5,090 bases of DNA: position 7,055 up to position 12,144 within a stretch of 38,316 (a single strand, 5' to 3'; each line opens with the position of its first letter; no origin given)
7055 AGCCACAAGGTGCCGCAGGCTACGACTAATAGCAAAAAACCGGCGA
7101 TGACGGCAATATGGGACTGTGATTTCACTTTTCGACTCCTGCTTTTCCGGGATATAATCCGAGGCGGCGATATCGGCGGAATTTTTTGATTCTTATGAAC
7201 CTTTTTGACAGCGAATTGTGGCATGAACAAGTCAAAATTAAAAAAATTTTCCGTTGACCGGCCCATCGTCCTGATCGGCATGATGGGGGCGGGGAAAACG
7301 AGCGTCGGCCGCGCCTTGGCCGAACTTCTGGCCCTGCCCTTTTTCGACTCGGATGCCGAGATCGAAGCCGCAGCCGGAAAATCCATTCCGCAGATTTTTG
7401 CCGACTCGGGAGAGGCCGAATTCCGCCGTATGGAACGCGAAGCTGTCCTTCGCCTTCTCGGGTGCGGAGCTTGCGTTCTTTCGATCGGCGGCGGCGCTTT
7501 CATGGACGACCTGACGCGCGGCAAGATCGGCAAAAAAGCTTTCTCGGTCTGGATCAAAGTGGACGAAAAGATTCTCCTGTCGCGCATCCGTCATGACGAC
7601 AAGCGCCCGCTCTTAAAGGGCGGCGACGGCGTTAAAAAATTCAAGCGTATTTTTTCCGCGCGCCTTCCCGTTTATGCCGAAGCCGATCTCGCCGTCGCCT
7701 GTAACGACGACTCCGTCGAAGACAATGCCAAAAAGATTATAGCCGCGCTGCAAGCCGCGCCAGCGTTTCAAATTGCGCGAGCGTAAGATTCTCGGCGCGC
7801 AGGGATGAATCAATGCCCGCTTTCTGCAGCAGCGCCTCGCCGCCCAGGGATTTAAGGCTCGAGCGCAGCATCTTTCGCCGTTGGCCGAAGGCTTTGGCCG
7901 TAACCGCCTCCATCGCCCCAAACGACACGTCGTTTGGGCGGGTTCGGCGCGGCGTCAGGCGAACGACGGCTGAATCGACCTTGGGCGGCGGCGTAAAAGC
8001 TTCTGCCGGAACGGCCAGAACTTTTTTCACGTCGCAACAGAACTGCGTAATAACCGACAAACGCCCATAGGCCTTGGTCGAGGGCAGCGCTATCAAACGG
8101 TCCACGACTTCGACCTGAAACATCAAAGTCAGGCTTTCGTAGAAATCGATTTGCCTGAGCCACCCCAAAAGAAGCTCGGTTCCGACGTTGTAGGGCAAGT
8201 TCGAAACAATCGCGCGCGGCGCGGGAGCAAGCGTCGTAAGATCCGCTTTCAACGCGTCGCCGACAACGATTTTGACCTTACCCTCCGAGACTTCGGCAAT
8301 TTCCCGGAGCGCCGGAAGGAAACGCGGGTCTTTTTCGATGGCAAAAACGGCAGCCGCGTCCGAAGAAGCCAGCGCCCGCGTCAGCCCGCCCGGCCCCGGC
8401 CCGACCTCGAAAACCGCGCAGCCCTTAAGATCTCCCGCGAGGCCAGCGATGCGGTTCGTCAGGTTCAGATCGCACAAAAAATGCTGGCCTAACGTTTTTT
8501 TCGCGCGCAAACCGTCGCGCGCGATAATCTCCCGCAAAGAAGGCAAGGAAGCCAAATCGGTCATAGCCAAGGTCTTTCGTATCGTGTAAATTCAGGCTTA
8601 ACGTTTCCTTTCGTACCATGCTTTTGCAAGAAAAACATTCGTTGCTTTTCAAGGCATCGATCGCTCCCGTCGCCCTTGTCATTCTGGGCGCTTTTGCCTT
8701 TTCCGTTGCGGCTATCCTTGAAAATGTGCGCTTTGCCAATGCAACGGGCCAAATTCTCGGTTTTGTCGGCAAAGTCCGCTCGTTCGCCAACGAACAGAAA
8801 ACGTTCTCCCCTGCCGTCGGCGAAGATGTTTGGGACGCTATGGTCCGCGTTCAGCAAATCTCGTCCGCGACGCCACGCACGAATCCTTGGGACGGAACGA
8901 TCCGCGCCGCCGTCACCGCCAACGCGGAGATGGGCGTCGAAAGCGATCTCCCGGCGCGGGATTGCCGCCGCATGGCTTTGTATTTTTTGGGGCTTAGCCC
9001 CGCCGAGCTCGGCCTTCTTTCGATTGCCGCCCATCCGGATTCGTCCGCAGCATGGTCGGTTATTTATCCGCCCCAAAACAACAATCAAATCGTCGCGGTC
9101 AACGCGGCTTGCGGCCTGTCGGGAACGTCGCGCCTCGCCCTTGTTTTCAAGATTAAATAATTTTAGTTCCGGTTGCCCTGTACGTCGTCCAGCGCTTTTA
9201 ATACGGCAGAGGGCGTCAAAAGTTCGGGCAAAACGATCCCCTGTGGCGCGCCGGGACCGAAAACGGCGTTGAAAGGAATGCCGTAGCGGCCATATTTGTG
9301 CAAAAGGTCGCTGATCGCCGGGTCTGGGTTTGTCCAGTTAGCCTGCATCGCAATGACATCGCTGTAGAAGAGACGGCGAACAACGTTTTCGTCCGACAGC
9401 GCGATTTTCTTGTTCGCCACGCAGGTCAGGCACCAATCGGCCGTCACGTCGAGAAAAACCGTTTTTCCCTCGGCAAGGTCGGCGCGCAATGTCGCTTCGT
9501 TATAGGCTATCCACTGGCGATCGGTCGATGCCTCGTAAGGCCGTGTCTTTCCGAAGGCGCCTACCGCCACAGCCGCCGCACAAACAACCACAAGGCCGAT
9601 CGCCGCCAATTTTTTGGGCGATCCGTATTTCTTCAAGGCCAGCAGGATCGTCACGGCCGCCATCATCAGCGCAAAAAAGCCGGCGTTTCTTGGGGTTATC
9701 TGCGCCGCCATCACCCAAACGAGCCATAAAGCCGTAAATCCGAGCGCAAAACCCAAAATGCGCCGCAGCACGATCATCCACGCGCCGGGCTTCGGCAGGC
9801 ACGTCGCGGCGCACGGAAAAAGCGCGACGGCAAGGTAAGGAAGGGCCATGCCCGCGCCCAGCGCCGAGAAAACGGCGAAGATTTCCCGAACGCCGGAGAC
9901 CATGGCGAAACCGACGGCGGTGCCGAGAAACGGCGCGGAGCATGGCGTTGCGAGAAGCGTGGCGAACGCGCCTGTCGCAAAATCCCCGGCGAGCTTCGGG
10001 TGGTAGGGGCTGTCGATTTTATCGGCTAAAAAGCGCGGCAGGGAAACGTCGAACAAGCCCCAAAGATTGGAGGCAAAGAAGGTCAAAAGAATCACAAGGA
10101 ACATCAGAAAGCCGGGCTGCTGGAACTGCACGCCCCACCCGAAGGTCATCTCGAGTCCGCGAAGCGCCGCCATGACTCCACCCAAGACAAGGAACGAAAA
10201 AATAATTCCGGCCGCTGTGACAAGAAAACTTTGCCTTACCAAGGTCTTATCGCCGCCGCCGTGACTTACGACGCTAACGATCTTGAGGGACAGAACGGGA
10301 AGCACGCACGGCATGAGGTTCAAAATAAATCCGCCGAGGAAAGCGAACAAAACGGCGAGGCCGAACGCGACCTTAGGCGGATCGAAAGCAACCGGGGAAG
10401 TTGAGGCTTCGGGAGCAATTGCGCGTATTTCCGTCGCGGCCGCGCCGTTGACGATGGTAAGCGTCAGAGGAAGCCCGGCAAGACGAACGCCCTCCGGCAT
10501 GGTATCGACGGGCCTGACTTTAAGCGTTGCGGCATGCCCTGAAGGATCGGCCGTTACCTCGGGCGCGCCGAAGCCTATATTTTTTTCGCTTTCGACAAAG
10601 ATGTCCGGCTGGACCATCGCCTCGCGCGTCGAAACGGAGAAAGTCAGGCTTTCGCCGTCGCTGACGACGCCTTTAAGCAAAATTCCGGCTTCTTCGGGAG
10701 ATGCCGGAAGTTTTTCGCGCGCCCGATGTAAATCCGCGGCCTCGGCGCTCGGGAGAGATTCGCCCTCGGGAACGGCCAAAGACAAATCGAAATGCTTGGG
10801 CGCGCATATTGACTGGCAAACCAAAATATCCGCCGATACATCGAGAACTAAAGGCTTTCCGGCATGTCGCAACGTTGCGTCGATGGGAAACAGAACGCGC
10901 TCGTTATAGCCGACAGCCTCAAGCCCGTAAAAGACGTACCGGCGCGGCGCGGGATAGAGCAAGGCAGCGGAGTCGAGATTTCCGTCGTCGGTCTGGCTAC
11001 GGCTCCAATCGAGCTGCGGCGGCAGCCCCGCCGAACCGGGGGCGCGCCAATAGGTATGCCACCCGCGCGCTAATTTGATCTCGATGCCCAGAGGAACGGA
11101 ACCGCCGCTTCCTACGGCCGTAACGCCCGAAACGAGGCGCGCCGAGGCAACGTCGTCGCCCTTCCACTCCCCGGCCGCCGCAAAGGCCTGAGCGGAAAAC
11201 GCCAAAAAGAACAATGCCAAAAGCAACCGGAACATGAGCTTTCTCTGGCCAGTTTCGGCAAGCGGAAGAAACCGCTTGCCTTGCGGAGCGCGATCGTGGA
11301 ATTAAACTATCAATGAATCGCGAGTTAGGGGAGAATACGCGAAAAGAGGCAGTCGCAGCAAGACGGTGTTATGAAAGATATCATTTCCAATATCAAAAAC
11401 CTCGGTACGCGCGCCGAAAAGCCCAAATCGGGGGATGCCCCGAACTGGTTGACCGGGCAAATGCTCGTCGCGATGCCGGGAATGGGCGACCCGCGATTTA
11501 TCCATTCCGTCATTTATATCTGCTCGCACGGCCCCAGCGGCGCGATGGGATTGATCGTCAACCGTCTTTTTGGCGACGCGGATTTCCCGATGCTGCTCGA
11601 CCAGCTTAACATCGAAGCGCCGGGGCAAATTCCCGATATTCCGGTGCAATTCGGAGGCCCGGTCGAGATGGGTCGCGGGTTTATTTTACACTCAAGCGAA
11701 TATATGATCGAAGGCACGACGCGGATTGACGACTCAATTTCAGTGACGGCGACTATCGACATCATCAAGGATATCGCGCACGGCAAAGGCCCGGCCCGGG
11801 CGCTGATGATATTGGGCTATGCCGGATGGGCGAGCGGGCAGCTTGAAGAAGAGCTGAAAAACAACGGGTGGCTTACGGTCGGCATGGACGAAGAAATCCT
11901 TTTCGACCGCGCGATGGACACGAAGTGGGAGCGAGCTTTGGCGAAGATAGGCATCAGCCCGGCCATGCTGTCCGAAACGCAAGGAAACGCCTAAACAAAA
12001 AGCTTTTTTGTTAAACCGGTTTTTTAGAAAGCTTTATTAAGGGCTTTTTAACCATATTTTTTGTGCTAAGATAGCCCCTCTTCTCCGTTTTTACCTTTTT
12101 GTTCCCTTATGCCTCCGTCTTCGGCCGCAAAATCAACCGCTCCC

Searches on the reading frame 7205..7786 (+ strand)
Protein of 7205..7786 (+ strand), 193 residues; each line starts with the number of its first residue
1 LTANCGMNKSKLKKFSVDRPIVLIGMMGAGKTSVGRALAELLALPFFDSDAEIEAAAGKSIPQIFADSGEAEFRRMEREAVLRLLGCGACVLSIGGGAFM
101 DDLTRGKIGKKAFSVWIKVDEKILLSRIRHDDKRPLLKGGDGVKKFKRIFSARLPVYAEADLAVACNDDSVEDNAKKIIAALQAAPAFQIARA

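Call 96: search_protein_families(library=pfam, proteins=[window:7205-7786:+], max_evalue=0.001)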
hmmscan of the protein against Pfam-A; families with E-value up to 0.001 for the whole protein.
window:7205-7786:+ (193 aa): 2 families
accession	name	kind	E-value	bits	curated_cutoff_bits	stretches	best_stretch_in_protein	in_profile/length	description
PF01202.28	SKI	-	4.5e-41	141.1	22.1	1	27-182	1-158/159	Shikimate kinase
PF13238.12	AAA_18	-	5.3e-07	30.6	29.4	1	21-134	1-114/128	AAA domain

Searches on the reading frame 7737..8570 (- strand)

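Call 7: search_protein_families(library=pfam, proteins=[window:7737-8570:-], max_evalue=0.001)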
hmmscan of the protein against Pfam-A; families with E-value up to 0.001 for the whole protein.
window:7737-8570:- (277 aa): 2 families
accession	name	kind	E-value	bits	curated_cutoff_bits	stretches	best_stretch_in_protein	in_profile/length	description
PF00398.26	RrnaAD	-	2.6e-54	184.5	24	1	22-273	3-260/263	Ribosomal RNA adenine dimethylase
PF13649.12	Methyltransf_25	-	0.00053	21.1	27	1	53-110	1-59/97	Methyltransferase domain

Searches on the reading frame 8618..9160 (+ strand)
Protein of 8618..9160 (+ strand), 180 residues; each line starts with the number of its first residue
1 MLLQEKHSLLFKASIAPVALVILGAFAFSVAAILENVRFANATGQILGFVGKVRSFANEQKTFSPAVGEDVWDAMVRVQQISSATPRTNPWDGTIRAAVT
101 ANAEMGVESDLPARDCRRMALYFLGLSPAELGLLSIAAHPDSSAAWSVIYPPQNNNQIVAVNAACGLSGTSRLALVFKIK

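Call 37: search_protein_families(library=pfam, proteins=[window:8618-9160:+], max_evalue=0.05)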
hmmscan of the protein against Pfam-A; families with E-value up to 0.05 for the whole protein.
window:8618-9160:+ (180 aa): 0 families

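Call 41: find_homologous_proteins(query=window:8618-9160:+)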
Query window:8618-9160:+ (180 aa): 10 proteins with E <= 0.001 among 268 candidates.
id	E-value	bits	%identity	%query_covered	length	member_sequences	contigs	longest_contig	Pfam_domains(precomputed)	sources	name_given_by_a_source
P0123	4.8e-111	386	100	100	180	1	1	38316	-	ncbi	-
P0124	2.1e-67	244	63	98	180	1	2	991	-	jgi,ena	-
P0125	1.5e-63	232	63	98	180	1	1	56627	-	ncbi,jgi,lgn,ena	ncbi:MAG: hypothetical protein WC464_07305 [Bdellovibrionales bacterium]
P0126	5.8e-59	217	58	100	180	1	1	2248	-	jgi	jgi:hypothetical protein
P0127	2.6e-57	211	56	98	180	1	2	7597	-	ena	-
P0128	5.7e-54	200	54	98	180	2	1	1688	-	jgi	-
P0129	6.1e-53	197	54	98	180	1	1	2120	-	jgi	jgi:hypothetical protein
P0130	6.5e-49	184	52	100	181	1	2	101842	-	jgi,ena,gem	jgi:hypothetical protein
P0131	1.8e-48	182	49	100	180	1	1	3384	-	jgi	jgi:hypothetical protein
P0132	1.6e-37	147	46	91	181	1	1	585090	-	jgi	jgi:hypothetical protein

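Call 42: find_encoding_contigs(protein=P0125, flank=10000, max_places=3)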
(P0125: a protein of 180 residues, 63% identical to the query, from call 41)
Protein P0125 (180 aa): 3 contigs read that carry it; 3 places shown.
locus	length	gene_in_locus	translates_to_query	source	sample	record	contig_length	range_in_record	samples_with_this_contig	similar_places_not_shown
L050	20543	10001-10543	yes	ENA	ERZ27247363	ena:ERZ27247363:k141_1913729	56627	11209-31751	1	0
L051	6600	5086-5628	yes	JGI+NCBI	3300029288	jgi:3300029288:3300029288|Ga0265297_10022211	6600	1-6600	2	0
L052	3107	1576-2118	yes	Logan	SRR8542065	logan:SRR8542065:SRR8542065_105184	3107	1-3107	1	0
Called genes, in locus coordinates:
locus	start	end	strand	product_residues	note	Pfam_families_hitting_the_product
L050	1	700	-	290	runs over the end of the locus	PF00497:SBP_bac_3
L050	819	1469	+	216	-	PF01381:HTH_3 (weak)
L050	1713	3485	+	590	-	PF00575:S1 (weak), PF17092:PCB_OB (faint), PF00575:S1, PF21710:Spt6_S1 (faint), PF00575:S1, PF23459:S1_RRP5 (weak), PF00575:S1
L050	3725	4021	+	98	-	PF00216:Bac_DNA_binding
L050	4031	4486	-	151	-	PF02590:SPOUT_MTase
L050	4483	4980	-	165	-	PF02410:RsfS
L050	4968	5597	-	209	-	PF01467:CTP_transf_like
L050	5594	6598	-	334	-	PF02899:Phage_int_SAM_1, PF00589:Phage_integrase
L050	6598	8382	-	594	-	-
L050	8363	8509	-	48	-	-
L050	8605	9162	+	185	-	PF13238:AAA_18 (weak), PF01202:SKI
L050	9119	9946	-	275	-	PF00398:RrnaAD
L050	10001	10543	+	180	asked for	-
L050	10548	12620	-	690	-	PF11412:DsbD_N, PF28432:DUF8393, PF02683:DsbD_TM, PF13899:Thioredoxin_7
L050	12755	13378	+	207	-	PF02622:DUF179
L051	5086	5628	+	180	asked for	-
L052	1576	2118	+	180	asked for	-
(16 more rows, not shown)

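Call 43: find_encoding_contigs(protein=P0132, flank=10000, max_places=3)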
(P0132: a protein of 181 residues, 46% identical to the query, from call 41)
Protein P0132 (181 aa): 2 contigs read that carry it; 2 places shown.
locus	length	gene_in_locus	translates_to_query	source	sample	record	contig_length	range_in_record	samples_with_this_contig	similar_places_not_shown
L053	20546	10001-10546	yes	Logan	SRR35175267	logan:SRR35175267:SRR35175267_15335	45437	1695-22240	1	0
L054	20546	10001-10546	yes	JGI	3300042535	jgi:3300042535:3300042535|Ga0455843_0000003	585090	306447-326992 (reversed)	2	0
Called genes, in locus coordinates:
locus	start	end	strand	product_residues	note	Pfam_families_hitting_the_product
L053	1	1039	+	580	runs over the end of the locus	PF17092:PCB_OB (faint), PF00575:S1, PF21710:Spt6_S1 (faint), PF13509:S1_2 (faint), PF24682:OB_RRP5 (faint), PF00575:S1, PF23459:S1_RRP5 (weak), PF00575:S1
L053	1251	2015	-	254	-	PF07603:Lcl_C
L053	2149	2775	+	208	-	PF18920:DUF5671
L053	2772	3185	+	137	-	-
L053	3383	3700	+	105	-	PF00216:Bac_DNA_binding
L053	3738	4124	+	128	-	PF13248:Zn_ribbon_3 (weak), PF13240:Zn_Ribbon_1 (weak), PF14373:Imm_superinfect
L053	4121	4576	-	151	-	PF02590:SPOUT_MTase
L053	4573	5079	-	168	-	PF07382:HC2 (weak), PF02410:RsfS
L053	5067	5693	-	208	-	PF01467:CTP_transf_like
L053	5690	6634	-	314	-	PF02899:Phage_int_SAM_1, PF13495:Phage_int_SAM_4 (weak), PF00589:Phage_integrase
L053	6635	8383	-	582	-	-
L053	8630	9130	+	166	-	PF01202:SKI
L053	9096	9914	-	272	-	PF00398:RrnaAD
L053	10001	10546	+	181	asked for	-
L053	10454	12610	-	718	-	PF11412:DsbD_N, PF28432:DUF8393, PF02683:DsbD_TM, PF13899:Thioredoxin_7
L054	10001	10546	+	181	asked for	-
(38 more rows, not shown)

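Call 49: predict_structure(alignment_id=A2)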
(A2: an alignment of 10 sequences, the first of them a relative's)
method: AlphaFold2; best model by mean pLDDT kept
length: 180 residues; sequences in the alignment: 10
mean_pLDDT: 85.7   pTM: 0.75
mean pLDDT of the five models: 85.7, 85.5, 81.8, 80.9, 62.1
residues with pLDDT >= 90: 96; 70-90: 67; 50-70: 11; < 50: 6
segments of 3 or more residues with pLDDT < 50: 1-4
pLDDT, mean of each block of 10 residues (from residue 1): 48 66 80 88 92 91 84 91 90 91 91 94 88 93 90 82 91 92
secondary structure, 60 per line:
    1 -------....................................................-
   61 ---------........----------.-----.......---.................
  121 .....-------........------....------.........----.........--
elements in order: H8-59 H71-77 E94-100 E104-112 H113-125 E133-140 E147-150 H157-165 E170-178

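Call 51: fold_search(model_id=the predicted structure, library=pdb)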
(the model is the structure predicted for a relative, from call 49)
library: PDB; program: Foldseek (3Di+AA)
matches with E <= 10: 330; with E <= 0.001: 0
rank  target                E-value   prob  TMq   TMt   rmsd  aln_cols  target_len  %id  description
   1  3sj5_B                7.5e-02  0.20  0.20  0.19  10.2       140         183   16  I5F Mutant Structure of T. Tengcongensis H-NOX (released 2011-07-20)
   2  6cww_A                8.5e-02  0.30  0.21  0.20   9.1       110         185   14  Cs H-NOX mutant with unnatural amino acid 4-cyano-L-phenylalanine at site 5 (released 2018-05-16)
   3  3lah_A                8.5e-02  0.28  0.20  0.20   9.4       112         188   19  Structural insights into the molecular mechanism of H-NOX activation (released 2010-03-16)
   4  3sj5_A                9.6e-02  0.28  0.21  0.20   9.4       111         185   15  I5F Mutant Structure of T. Tengcongensis H-NOX (released 2011-07-20)
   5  1u55_B                1.1e-01  0.25  0.20  0.20   9.5       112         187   18  Crystal structure of an oxygen binding H-NOX domain related to soluble guanylate cyclases (oxygen complex) (released 2004-08-31)
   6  3lai_C                1.2e-01  0.16  0.20  0.20  10.1       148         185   17  Structural insights into the molecular mechanism of H-NOX activation (released 2010-03-16)
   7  3nvr_A                1.2e-01  0.25  0.21  0.21   9.3       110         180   18  Modulating Heme Redox Potential Through Protein-Induced Porphyrin Distortion (released 2010-09-08)
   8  1u56_B                1.2e-01  0.21  0.20  0.19   9.4       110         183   18  Crystal structure of an oxygen binding H-NOX domain related to soluble guanylate cyclases (Water-ligated, ferric form) (released 2004-08-31)
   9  4it2_A                1.4e-01  0.20  0.19  0.19   9.9       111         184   18  Mn(III)-PPIX bound Tt H-NOX (released 2013-02-27)
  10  3tf0_A                1.5e-01  0.21  0.20  0.20   9.4       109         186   16  Crystal structure of an H-NOX protein from T. tengcongensis (released 2011-11-09)
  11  7pqe_C                1.5e-01  0.14  0.20  0.06  14.9       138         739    9  Structure of SidJ/CaM bound to SdeA in post-catalysis state (released 2021-10-06)
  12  4fdk_A                2.0e-01  0.18  0.20  0.19   9.6       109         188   16  F78L Tt H-NOX (released 2013-08-28)
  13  6iok_I                2.0e-01  0.03  0.10  0.08  17.2       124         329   14  Cryo-EM structure of multidrug efflux pump MexAB-OprM (0 degree state) (released 2019-04-03)
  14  3eee_A                2.2e-01  0.20  0.21  0.20   9.5       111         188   16  Probing the function of heme distortion in the H-NOX family (released 2008-11-25)
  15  3nvu_A                2.2e-01  0.13  0.21  0.20  10.4       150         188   17  Modulating Heme Redox Potential Through Protein-Induced Porphyrin Distortion (released 2010-09-08)
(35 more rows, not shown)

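Call 75: search_protein_families(library=ncbifam, proteins=[window:8618-9160:+], max_evalue=0.01)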
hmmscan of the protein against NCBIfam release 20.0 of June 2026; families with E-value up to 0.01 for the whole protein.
window:8618-9160:+ (180 aa): 0 families

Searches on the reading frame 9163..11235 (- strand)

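Call 7: search_protein_families(library=pfam, proteins=[window:9163-11235:-], max_evalue=0.001)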
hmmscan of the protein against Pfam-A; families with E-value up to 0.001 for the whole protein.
window:9163-11235:- (690 aa): 3 families
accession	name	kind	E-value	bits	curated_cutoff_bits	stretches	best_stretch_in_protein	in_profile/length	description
PF02683.22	DsbD_TM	-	2.2e-17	63.5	27.1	1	294-506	3-215/219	Cytochrome C biogenesis protein transmembrane domain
PF13899.12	Thioredoxin_7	-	6.7e-14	52.2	27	1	575-661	2-83/83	Thioredoxin-like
PF11412.14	DsbD_N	-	6.4e-13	49.2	25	1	41-149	15-112/119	Thiol:disulfide interchange protein DsbD, N-terminal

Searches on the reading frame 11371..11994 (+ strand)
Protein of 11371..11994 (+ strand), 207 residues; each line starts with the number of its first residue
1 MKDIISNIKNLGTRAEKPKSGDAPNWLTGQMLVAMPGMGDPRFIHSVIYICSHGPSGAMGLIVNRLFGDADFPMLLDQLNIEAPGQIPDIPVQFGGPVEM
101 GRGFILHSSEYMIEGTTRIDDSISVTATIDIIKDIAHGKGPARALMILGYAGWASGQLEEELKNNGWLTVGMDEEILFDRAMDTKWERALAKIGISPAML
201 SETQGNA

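Call 8: search_protein_families(library=pfam, proteins=[window:11371-11994:+], max_evalue=0.001)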
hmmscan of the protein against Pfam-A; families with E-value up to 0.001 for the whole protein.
window:11371-11994:+ (207 aa): 1 family
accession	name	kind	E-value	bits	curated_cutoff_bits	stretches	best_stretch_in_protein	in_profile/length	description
PF02622.21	DUF179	-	1.4e-46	158.8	27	1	36-194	1-157/157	AlgH-like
